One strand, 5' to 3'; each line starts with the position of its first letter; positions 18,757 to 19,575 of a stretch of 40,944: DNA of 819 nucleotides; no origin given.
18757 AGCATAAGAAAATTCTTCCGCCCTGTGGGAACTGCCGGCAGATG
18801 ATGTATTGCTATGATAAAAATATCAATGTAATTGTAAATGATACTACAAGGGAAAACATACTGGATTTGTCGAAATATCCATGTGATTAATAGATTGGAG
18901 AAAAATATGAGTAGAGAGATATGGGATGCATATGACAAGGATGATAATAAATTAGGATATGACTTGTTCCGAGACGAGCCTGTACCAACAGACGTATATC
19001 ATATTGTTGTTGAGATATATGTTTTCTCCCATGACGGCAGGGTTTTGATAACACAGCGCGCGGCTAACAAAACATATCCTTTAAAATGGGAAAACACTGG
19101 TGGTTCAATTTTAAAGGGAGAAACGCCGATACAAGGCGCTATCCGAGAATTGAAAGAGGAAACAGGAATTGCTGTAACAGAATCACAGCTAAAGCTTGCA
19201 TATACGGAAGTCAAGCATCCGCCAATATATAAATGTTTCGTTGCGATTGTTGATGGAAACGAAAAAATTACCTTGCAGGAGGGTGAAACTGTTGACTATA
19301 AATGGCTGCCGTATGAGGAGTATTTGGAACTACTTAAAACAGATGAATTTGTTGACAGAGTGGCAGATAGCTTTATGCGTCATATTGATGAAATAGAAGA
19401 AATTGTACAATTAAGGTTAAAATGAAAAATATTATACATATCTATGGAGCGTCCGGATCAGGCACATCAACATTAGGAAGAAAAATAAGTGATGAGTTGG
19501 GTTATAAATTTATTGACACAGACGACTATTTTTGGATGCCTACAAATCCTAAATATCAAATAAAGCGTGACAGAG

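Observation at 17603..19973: Translationally coupled five-gene nucleoside/nucleotide-enzyme cassette (ASCH, P-loop kinase, cytidine-deaminase fold, NUDIX, P-loop kinase) in an AT-rich island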

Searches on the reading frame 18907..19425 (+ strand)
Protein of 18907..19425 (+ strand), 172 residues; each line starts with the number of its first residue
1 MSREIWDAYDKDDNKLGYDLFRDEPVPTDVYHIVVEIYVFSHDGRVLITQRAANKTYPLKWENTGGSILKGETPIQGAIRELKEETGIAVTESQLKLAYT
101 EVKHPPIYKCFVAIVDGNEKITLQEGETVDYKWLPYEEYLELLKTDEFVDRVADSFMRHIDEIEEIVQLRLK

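Call 4: search_protein_families(library=pfam, proteins=[window:18907-19425:+], max_evalue=0.01)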
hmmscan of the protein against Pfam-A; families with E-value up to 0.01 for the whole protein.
window:18907-19425:+ (172 aa): 2 families
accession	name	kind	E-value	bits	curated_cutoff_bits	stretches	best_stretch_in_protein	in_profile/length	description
PF00293.34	NUDIX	-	5.1e-19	69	21.1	1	31-146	2-124/134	NUDIX domain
PF14815.12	NUDIX_4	-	2.3e-05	24.6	35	1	38-104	4-63/113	NUDIX domain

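Call 5: search_protein_families(library=ncbifam, proteins=[window:18907-19425:+], max_evalue=0.01)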
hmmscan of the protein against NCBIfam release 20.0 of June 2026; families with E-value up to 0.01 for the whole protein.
window:18907-19425:+ (172 aa): 23 families
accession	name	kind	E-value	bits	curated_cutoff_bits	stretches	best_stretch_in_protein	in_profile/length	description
NF006961.0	PRK09438.1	equivalog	4.6e-14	52.1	103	1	37-142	13-132/151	dihydroneopterin triphosphate diphosphatase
NF006530.0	PRK08999.1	equivalog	1.1e-12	47.7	245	1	33-98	8-72/315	Nudix family hydrolase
TIGR00586.1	mutt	equivalog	1.8e-11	44.2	97.9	1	41-128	14-102/129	8-oxo-dGTP diphosphatase MutT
NF008044.0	PRK10776.1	equivalog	4.3e-11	42.8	148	1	41-95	13-67/130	8-oxo-dGTP diphosphatase MutT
NF002995.0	PRK03759.1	equivalog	6e-11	42.3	127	1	32-146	35-157/185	isopentenyl-diphosphate Delta-isomerase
NF001938.0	PRK00714.1-5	equivalog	4.7e-09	35.8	116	1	30-91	11-77/172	RNA pyrophosphohydrolase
NF007834.0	PRK10546.1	equivalog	2.7e-08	33.7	156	1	38-94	9-65/135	pyrimidine (deoxy)nucleoside triphosphate diphosphatase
TIGR02150.1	IPP_isom_1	equivalog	8.7e-08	32.2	105.8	1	11-144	6-145/159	isopentenyl-diphosphate delta-isomerase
NF011922.0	PRK15393.1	equivalog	1.5e-07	31.2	152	1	31-150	37-156/182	NUDIX hydrolase YfcD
NF001937.0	PRK00714.1-4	equivalog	1.2e-05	25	139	1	29-94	5-66/161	RNA pyrophosphohydrolase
NF003791.0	PRK05379.2-3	equivalog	0.00013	21.2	409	1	40-96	209-264/340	bifunctional nicotinamide-nucleotide adenylyltransferase/Nudix hydroxylase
NF001299.0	PRK00241.1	equivalog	0.00028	20.4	158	1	66-145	166-244/263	NAD(+) diphosphatase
NF003785.0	PRK05379.1-1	equivalog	0.00032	20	418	1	32-99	203-268/347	bifunctional nicotinamide-nucleotide adenylyltransferase/Nudix hydroxylase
TIGR02705.1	nudix_YtkD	equivalog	0.00034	20.2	154.4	1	61-94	47-80/156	RNA deprotection pyrophosphohydrolase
NF041652.1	Nud_hyd_Dein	equivalog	0.00061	20.1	200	1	37-98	18-82/152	Nudix hydrolase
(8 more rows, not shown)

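Call 7: search_protein_families(library=padloc, proteins=[window:18907-19425:+], max_evalue=0.01)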
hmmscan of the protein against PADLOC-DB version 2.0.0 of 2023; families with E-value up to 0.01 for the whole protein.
window:18907-19425:+ (172 aa): 1 family
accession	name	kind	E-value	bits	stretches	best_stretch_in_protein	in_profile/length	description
PDLC04899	PDC-S07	-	1.1e-14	52.2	1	34-139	8-112/135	-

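Call 27: search_solved_structures(query=window:18907-19425:+, max_evalue=0.001)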
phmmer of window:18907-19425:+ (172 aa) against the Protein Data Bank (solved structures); distinct sequences matched with E-value up to 0.001: 17.
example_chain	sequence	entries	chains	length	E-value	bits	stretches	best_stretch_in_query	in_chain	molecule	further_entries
3hhj_A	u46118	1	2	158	2.9e-09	40.3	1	32-95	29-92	Mutator mutT protein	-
3ees_A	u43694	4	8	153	3.2e-09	40.1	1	40-101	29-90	Probable pyrophosphohydrolase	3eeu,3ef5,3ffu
7syc_A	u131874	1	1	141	2.8e-08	37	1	40-99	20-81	7,8-dihydro-8-oxoguanine-triphosphatase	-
3r03_A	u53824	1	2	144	8.5e-08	35.5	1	38-129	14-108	NUDIX hydrolase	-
2rrk_A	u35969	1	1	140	2e-06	31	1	35-99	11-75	CTP pyrophosphohydrolase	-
1mut_A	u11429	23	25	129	3.2e-06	30.3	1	40-93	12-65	NUCLEOSIDE TRIPHOSPHATE PYROPHOSPHOHYDROLASE | Mutator mutT protein | 7,8-dihydro-8-oxoguanine-triphosphatase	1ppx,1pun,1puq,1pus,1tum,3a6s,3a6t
4v14_A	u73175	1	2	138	4.8e-06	29.8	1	31-95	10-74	MUTATOR MUTT PROTEIN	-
3hyq_A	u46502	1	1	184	8.8e-06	28.9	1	31-138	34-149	Isopentenyl-diphosphate Delta-isomerase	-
5x1x_A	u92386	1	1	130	9.9e-06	28.7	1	35-88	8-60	Mutator mutT protein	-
2o1c_A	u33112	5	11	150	2.4e-05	27.5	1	33-98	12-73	dATP pyrophosphohydrolase | Dihydroneopterin triphosphate diphosphatase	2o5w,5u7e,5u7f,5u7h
3grn_A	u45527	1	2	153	4.9e-05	26.5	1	33-142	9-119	MutT related protein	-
2fkb_A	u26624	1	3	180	0.00013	25.1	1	32-149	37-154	Putative Nudix hydrolase yfcD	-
1f3y_A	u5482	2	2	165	0.00014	25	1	27-99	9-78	DIADENOSINE 5',5'''-P1,P4-TETRAPHOSPHATE HYDROLASE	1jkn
4zb3_A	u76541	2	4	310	0.00015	24.9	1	25-141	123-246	Nudix hydrolase 7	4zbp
1ow2_A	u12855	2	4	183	0.00071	22.7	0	31-138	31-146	ISOPENTENYL-DIPHOSPHATE DELTA-ISOMERASE | ISOPENTENYL DIPHOSPHATE DELTA-ISOMERASE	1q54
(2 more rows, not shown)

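Call 32: find_related_loci(query=window:18907-19425:+, collection=metagenome_contigs, flank=6000)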
Query window:18907-19425:+ (172 aa) in metagenome_contigs; peptide patterns used: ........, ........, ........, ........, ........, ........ (x = any residue, [..] = any of these).
144 stretches matched a pattern; 23 encode a relative of the query (tblastn E <= 1e-3); 23 distinct loci.
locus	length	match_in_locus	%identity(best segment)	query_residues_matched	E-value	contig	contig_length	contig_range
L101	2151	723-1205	73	4-164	2e-83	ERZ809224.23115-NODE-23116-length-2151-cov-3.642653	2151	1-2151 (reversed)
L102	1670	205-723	58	1-170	3e-65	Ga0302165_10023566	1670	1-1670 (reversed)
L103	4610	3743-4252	54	1-167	8e-61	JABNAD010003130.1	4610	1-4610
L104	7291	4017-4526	54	1-167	1e-60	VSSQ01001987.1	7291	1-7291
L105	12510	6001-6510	54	1-167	8e-60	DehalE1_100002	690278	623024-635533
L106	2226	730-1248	56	1-170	4e-60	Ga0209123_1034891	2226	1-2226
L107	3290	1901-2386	57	1-159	2e-58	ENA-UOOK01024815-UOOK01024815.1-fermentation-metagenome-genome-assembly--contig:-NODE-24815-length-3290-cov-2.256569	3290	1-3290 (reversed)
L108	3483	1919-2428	55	1-167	7e-58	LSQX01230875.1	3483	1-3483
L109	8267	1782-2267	60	1-159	6e-61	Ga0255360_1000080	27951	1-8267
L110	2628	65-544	53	1-159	1e-53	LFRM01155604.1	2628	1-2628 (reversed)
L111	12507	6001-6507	45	1-166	2e-40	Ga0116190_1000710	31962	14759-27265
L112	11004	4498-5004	45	1-166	2e-40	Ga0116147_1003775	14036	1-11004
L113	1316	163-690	37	4-170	3e-26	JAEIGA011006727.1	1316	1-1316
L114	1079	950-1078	67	1-43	7e-16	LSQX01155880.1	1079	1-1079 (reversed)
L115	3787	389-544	63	65-116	1e-14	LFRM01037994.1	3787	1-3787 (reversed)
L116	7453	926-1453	47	2-172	2e-49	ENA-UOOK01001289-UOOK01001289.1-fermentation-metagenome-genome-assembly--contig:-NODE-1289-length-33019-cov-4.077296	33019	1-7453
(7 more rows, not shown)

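Call 79: search_protein_families(library=phrogs, proteins=[window:18907-19425:+], max_evalue=0.001)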
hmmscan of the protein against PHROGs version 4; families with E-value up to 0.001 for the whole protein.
window:18907-19425:+ (172 aa): 6 families
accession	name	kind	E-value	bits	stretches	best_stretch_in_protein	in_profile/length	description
phrog_1198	-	other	1.5e-23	84.8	1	32-146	38-157/253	MutT/NUDIX hydrolase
phrog_15528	-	head and packaging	1.1e-09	38.3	1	37-166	526-647/794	portal protein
phrog_1185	-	other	2.7e-09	37.9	1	43-103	158-223/301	nudix hydrolase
phrog_19657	-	other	1.8e-05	25.8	1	49-147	49-158/176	nudix hydrolase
phrog_6216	-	unknown function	7e-05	22.7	1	39-141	8-100/545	-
phrog_10313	-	other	0.00012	22.9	1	56-140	35-122/159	nudix hydrolase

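Call 84: search_protein_families(library=pfam, proteins=[L101:202-666:+, L101:1226-1852:-, L105:5092-5931:+, L105:6569-7279:+, L107:1168-1875:+, L108:785-1558:+, L108:2453-3238:+, L109:729-1556:+, L109:2346-3275:+, L116:33-836:+], max_evalue=0.001)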
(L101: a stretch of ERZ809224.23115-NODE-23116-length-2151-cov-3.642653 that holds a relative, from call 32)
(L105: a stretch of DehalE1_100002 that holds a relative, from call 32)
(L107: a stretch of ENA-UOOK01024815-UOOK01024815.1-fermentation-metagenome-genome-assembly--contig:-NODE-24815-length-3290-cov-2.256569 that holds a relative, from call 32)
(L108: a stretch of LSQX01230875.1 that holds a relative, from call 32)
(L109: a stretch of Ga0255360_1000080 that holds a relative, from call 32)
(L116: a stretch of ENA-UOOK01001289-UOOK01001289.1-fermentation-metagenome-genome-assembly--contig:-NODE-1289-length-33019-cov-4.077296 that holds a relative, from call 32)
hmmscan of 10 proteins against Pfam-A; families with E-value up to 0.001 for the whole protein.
L101:202-666:+ (154 aa): 5 families
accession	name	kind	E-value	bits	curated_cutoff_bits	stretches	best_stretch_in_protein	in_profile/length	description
PF00583.31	Acetyltransf_1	-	5.2e-16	59.4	20.7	1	42-143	22-116/116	Acetyltransferase (GNAT) family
PF13673.13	Acetyltransf_10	-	2e-11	44.4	23.6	1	42-146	20-110/128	Acetyltransferase (GNAT) domain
PF13508.13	Acetyltransf_7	-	8.6e-10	39.3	27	1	58-142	8-81/84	Acetyltransferase (GNAT) domain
PF08445.16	FR47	-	5.7e-06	26.7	22.1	1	81-145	17-79/86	FR47-like protein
PF13420.13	Acetyltransf_4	-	3.7e-05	24.2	24.3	1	3-145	1-136/155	Acetyltransferase (GNAT) domain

L101:1226-1852:- (208 aa): 3 families
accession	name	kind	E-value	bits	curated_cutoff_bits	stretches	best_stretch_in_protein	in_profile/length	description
PF13419.12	HAD_2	-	3.8e-19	69.9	23.8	1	12-176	3-178/178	Haloacid dehalogenase-like hydrolase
PF00702.32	Hydrolase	-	2.9e-17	64.1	26.4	1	75-170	95-191/191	haloacid dehalogenase-like hydrolase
PF13242.12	Hydrolase_like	-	2.4e-16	59.9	22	1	131-202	3-74/75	HAD-hyrolase-like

L105:5092-5931:+ (279 aa): 2 families
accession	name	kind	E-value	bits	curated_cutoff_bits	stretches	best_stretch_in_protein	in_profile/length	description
PF13228.11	DUF4037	-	9.5e-07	29.9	22.1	1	131-217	10-99/101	Domain of unknown function (DUF4037)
PF21747.2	YpoC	-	0.00055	20.3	27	0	192-267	32-102/111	YpoC-like protein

L105:6569-7279:+ (236 aa): 3 families
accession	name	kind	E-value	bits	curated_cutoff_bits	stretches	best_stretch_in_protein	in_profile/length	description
PF00702.32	Hydrolase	-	5.2e-16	60.1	26.4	1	5-203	2-191/191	haloacid dehalogenase-like hydrolase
PF13419.12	HAD_2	-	5.3e-12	46.7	23.8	1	7-205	1-174/178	Haloacid dehalogenase-like hydrolase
PF13242.12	Hydrolase_like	-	1.9e-05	24.9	22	1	158-209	2-48/75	HAD-hyrolase-like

L107:1168-1875:+ (235 aa): 3 families
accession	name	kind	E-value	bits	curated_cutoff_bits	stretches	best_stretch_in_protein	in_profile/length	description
PF01381.28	HTH_3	-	2.6e-11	43.8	23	1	10-57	4-51/55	Helix-turn-helix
PF12844.13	HTH_19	-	3.5e-06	27.3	30.2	1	4-63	1-60/64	Helix-turn-helix domain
PF13560.12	HTH_31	-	1e-05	26.2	27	1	3-55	2-55/64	Helix-turn-helix domain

L108:785-1558:+ (257 aa): 1 family
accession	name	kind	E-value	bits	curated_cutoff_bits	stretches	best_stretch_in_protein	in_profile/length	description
PF03372.29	Exo_endo_phos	-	2.6e-14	54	24.5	1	4-241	1-225/225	Endonuclease/Exonuclease/phosphatase family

L108:2453-3238:+ (261 aa): 5 families
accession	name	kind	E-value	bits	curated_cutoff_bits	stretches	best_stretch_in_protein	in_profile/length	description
PF00583.31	Acetyltransf_1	-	1.6e-07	32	20.7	1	160-219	34-97/116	Acetyltransferase (GNAT) family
PF13508.13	Acetyltransf_7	-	3.2e-05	24.7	27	1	163-213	7-58/84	Acetyltransferase (GNAT) domain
PF08445.16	FR47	-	9.1e-05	22.8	22.1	0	188-241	27-80/86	FR47-like protein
PF13673.13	Acetyltransf_10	-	0.00012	22.5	23.6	1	163-239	35-108/128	Acetyltransferase (GNAT) domain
PF12746.13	GNAT_acetyltran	-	0.00016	21.8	26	1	166-240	164-236/243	GNAT acetyltransferase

L109:729-1556:+ (275 aa): 1 family
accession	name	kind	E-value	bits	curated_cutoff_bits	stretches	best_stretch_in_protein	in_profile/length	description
PF12784.13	PDDEXK_2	-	1.9e-15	57.7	27.4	1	16-170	10-165/229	PD-(D/E)XK nuclease family transposase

L109:2346-3275:+ (309 aa): 4 families
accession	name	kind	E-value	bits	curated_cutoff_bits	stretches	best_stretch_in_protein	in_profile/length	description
PF06445.20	GyrI-like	-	1.8e-29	103.4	26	1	147-304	2-154/155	GyrI-like small molecule binding domain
PF14526.11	Cass2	-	7.6e-22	78.6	27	1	149-304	1-150/150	Integron-associated effector binding protein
PF12833.13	HTH_18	-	2.4e-19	69.8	33.6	1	34-113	1-79/80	Helix-turn-helix domain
PF00165.29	HTH_AraC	-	4.9e-16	58.8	26.6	2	79-113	9-42/42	Bacterial regulatory helix-turn-helix proteins, AraC family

L116:33-836:+ (267 aa): 3 families
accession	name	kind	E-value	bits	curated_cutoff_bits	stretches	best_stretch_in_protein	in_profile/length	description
PF00814.31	TsaD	-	3.1e-71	240.6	24.8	1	2-233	55-263/264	tRNA N6-adenosine threonylcarbamoyltransferase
PF22521.2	HypF_C_2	-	6.5e-08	33.1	27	1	146-228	152-235/241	Carbamoyltransferase, Kae1-like Domain, second subdomain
PF02543.21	Carbam_trans_N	-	3.7e-05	23.8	24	0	153-228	267-338/346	Carbamoyltransferase N-terminus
